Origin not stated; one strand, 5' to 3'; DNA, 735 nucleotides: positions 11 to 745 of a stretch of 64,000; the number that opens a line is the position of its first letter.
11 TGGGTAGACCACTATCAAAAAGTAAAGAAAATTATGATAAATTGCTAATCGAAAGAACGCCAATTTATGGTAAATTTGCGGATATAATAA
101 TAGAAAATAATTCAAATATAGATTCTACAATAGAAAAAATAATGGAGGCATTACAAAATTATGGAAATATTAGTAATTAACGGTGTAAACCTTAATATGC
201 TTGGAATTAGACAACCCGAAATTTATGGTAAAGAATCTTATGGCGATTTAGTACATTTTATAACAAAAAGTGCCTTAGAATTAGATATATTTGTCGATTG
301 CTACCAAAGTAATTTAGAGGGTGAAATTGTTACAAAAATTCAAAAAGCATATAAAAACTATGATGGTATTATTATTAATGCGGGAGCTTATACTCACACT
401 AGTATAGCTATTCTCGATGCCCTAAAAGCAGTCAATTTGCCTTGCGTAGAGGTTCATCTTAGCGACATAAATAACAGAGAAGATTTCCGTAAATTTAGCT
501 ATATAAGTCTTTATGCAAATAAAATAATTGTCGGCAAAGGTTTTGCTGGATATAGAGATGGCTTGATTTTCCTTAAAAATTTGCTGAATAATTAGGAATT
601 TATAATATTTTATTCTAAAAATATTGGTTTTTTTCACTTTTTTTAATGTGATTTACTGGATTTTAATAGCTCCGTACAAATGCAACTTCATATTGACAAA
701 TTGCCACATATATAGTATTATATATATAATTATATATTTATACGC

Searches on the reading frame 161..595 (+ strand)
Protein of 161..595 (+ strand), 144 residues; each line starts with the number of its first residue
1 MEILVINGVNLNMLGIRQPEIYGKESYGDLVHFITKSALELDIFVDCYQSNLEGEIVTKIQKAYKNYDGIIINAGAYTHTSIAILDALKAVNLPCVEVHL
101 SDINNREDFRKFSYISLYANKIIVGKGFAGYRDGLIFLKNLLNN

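Call 50: search_protein_families(library=pfam, proteins=[window:161-595:+], max_evalue=0.0001)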
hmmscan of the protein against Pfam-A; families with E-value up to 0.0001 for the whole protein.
window:161-595:+ (144 aa): 1 family
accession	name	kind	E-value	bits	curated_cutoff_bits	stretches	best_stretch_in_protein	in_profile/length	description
PF01220.24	DHquinase_II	-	1.1e-52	177.8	23.3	1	2-136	1-135/138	Dehydroquinase class II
